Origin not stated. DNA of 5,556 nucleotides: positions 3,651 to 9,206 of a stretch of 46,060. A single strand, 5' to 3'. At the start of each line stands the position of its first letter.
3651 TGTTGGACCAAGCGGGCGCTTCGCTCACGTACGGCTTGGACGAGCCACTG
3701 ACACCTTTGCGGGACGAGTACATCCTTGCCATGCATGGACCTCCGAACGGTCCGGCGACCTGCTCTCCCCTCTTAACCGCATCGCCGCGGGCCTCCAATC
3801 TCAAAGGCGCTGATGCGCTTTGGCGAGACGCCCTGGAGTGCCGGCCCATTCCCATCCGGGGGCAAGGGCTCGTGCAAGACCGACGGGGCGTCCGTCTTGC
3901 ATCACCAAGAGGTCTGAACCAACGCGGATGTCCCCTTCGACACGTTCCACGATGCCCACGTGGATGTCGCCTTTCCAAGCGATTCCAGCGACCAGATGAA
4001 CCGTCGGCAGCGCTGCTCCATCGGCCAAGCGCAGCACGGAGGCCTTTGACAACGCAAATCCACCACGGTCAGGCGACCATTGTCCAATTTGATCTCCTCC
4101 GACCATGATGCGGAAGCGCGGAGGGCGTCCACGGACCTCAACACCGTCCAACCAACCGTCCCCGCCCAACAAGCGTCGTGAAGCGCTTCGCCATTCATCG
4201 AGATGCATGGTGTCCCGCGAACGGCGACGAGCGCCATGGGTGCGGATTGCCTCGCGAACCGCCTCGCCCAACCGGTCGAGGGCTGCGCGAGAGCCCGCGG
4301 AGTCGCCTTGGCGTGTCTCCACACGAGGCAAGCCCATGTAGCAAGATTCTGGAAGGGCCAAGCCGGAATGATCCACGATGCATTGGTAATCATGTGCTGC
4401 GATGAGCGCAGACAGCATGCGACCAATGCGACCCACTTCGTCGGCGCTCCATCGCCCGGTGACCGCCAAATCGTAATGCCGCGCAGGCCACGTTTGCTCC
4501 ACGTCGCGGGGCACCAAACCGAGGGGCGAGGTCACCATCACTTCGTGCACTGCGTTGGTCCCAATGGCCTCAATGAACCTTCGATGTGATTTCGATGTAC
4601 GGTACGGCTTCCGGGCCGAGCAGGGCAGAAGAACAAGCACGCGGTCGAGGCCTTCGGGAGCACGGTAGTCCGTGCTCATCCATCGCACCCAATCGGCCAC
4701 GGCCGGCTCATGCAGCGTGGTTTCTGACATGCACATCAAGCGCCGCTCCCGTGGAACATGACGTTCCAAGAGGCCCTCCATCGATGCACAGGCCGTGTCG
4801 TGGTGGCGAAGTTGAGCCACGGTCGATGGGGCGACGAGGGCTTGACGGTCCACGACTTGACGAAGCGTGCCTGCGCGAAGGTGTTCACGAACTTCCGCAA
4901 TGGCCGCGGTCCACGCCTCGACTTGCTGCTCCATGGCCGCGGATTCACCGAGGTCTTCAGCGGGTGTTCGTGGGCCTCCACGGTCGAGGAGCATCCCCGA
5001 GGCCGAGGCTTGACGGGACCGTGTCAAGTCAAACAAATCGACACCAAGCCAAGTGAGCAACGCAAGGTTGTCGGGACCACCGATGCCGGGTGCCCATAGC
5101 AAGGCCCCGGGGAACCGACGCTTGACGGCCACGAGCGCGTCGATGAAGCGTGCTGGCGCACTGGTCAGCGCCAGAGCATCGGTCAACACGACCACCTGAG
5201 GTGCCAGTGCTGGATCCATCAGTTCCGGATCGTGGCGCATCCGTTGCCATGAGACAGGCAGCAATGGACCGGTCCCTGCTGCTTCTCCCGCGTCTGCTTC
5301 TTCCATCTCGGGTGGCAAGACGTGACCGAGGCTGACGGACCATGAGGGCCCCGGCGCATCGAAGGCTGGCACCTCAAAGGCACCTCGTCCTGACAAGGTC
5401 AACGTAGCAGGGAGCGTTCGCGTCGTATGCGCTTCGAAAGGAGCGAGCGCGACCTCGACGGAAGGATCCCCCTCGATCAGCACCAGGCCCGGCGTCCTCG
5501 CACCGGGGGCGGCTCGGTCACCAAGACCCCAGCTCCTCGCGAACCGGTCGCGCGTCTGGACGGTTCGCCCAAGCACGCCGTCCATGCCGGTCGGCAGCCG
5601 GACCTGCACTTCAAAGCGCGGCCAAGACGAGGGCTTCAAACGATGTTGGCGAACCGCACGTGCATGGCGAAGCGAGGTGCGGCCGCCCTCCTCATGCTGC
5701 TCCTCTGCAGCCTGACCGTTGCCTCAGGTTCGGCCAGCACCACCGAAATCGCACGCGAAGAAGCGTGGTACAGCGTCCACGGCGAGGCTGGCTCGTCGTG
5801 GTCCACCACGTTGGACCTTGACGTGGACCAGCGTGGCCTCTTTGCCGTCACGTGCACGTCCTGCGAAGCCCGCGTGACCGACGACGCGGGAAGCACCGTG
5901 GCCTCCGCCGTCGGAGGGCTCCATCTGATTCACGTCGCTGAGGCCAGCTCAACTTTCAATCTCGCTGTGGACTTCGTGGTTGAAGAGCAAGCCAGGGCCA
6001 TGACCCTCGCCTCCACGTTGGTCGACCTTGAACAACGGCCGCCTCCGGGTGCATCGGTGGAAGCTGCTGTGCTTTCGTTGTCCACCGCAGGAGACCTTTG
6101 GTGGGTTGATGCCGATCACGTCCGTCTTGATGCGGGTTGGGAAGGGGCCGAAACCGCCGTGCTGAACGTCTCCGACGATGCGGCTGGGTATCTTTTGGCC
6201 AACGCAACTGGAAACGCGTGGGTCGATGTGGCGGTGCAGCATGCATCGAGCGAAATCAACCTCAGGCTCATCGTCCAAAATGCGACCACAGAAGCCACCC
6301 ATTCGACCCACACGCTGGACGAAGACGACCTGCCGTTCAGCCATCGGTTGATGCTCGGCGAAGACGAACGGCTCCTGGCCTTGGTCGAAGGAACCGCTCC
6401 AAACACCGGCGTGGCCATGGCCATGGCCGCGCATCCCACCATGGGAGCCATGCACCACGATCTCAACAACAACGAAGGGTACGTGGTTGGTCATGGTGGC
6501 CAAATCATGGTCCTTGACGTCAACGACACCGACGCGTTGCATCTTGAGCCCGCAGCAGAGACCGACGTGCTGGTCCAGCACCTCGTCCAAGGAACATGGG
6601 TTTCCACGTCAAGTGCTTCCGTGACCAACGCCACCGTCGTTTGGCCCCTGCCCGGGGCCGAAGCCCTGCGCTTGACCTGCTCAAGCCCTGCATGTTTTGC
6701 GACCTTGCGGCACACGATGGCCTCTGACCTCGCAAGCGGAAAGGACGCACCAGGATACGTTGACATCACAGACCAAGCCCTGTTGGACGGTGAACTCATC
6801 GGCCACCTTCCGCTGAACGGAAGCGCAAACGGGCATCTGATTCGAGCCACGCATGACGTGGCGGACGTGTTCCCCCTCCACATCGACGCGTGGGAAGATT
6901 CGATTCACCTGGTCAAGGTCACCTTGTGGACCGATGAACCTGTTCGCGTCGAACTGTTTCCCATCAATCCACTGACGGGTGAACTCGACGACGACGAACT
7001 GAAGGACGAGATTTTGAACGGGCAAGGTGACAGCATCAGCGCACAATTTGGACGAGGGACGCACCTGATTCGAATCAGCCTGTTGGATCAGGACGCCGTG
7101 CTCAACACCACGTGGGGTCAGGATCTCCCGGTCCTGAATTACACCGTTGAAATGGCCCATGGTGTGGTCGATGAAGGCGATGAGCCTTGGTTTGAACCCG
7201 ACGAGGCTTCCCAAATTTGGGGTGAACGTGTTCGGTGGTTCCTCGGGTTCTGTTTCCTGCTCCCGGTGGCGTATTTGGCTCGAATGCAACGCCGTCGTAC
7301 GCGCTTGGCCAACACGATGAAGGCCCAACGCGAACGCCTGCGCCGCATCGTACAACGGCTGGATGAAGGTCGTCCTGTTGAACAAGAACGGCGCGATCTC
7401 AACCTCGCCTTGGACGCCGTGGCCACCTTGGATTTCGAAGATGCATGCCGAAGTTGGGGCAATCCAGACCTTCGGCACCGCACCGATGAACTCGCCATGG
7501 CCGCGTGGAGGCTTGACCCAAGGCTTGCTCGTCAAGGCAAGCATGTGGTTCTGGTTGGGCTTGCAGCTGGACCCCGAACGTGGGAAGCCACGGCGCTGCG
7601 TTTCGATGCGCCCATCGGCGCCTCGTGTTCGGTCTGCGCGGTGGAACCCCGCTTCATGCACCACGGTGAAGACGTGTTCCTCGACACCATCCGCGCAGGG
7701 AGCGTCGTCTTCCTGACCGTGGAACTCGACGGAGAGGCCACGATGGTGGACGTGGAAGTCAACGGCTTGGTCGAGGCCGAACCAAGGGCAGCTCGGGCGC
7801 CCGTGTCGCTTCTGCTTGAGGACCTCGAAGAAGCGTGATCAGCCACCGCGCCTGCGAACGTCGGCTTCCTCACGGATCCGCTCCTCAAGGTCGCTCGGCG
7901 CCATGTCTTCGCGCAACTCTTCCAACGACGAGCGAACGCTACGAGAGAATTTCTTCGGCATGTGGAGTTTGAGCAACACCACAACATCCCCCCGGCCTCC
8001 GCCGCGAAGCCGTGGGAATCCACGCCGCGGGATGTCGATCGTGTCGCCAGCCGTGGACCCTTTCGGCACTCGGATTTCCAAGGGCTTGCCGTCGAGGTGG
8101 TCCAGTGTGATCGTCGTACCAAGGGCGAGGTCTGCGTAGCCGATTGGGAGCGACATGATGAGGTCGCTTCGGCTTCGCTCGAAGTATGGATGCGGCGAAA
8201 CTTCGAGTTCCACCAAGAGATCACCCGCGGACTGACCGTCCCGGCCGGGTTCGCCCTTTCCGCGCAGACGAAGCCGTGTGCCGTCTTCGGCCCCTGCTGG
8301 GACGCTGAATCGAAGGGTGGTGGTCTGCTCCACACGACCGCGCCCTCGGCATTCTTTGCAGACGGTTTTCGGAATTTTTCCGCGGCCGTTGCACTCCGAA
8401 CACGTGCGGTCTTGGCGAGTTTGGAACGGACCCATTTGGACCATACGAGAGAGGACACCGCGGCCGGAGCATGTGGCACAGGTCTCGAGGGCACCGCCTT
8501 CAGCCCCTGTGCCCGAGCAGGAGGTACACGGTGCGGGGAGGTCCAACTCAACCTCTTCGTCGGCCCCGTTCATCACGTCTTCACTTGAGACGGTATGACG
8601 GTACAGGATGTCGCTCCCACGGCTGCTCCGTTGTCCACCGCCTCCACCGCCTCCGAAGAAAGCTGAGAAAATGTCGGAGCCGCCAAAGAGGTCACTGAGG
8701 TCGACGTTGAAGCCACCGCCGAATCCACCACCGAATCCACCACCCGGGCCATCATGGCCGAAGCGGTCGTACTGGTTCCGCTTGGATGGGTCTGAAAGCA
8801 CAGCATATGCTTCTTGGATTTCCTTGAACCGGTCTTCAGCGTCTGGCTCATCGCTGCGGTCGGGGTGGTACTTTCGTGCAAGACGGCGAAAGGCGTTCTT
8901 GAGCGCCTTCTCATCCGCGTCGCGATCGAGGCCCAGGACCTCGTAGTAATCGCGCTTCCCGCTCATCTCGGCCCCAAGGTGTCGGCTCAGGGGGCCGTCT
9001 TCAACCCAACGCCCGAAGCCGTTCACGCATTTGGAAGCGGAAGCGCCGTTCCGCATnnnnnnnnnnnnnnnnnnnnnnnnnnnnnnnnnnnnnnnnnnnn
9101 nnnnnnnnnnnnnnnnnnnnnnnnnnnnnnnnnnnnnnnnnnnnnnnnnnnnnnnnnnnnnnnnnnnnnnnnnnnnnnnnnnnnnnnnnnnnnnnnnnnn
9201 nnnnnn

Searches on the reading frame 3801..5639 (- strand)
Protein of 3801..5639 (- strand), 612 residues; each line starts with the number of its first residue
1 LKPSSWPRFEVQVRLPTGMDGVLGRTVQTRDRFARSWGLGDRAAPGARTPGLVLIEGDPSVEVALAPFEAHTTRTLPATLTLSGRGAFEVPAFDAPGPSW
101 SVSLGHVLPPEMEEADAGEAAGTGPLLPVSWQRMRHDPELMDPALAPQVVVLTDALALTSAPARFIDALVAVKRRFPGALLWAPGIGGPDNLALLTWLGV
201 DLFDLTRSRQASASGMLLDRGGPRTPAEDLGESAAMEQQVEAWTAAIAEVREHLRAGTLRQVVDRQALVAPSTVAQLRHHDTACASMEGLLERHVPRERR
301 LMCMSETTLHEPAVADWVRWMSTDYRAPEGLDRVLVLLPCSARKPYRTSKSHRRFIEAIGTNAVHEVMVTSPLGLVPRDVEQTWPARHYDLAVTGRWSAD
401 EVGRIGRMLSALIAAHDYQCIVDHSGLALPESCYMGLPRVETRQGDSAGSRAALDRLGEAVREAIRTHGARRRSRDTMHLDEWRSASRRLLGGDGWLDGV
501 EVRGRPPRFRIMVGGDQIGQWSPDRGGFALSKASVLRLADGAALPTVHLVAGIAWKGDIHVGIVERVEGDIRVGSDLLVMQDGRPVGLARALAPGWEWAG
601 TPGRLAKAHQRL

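Call 10: search_protein_families(library=pfam, proteins=[window:3801-5639:-], max_evalue=0.001)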
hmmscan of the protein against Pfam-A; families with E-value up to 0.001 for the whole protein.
window:3801-5639:- (612 aa): 1 family
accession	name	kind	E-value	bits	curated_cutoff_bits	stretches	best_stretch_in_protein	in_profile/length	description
PF17884.7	DUF5591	-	2.1e-38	131.9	26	1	314-457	1-146/150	Domain of unknown function (DUF5591)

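Call 88: search_protein_families(library=ncbifam, proteins=[window:3801-5639:-], max_evalue=0.001)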
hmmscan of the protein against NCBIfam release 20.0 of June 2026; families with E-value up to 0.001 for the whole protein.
window:3801-5639:- (612 aa): 3 families
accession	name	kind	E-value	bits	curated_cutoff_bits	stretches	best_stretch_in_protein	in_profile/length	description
NF040592.1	tRNA_mod_ArcS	equivalog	6e-72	243.1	440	1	148-597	97-560/575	archaeosine synthase subunit alpha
NF053620.1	ArchsnAlpArcSThp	equivalog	4.1e-45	154.2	600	1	147-423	64-334/515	archaeosine synthase subunit alpha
TIGR00432.2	arcsn_tRNA_tgt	equivalog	8.1e-08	31.1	350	1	244-388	308-436/441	tRNA guanosine(15) transglycosylase TgtA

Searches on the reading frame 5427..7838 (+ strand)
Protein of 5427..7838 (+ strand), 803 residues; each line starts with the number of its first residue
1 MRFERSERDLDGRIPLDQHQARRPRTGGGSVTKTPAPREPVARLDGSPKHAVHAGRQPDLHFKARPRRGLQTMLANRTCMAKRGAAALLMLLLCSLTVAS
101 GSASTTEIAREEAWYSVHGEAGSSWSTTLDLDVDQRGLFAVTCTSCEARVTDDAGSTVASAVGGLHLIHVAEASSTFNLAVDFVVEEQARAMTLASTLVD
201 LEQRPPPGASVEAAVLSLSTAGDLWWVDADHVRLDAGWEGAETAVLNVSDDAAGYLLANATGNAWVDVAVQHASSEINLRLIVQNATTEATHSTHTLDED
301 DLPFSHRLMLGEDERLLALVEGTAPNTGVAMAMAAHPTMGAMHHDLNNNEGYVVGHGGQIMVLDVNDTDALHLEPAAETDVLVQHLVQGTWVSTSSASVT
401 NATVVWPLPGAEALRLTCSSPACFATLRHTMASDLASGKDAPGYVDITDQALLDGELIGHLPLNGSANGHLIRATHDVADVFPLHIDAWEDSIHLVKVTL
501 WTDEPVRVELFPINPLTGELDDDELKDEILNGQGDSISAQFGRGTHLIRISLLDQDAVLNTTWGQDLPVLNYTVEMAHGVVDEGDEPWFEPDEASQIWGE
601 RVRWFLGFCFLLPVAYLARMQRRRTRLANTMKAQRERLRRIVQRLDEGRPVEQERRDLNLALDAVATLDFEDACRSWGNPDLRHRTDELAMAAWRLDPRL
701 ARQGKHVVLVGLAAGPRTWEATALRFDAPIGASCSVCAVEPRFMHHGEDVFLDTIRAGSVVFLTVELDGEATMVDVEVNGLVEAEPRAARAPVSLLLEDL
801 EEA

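Call 10: search_protein_families(library=pfam, proteins=[window:5427-7838:+], max_evalue=0.001)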
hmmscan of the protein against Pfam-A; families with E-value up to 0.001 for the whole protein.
window:5427-7838:+ (803 aa): 0 families

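Call 65: search_protein_families(library=pfam, proteins=[window:5427-7838:+], max_evalue=0.1)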
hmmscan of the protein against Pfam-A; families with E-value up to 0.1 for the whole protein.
window:5427-7838:+ (803 aa): 1 family
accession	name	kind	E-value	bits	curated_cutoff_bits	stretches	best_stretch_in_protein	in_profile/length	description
PF03131.22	bZIP_Maf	-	0.021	15.8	22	1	616-660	25-69/92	bZIP Maf transcription factor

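Call 88: search_protein_families(library=ncbifam, proteins=[window:5427-7838:+], max_evalue=0.001)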
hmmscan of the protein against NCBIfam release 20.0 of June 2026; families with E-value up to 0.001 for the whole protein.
window:5427-7838:+ (803 aa): 0 families

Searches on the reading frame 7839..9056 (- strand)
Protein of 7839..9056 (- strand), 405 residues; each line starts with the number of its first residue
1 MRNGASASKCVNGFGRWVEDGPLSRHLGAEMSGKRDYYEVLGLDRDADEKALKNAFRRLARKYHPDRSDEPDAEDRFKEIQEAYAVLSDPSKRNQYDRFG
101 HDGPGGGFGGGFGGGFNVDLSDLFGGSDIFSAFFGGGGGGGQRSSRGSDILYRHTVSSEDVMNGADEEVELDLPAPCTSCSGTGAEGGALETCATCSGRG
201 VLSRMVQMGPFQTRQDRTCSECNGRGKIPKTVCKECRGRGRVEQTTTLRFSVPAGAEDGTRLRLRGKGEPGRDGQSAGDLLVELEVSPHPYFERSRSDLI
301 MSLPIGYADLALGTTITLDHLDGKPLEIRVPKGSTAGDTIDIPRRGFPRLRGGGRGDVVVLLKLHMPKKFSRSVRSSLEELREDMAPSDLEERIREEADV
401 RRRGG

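Call 10: search_protein_families(library=pfam, proteins=[window:7839-9056:-], max_evalue=0.001)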
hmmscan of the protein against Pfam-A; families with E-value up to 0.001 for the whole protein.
window:7839-9056:- (405 aa): 3 families
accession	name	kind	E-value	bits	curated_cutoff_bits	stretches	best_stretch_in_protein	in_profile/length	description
PF01556.23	DnaJ_C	-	1.6e-35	122.8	26.6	1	152-367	3-152/152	DnaJ C terminal domain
PF00226.36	DnaJ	-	2.2e-25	89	27.8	1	36-97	1-63/63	DnaJ domain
PF00684.25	DnaJ_CXXCXGXG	-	4.4e-13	49.7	32.7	1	177-240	1-65/65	DnaJ central domain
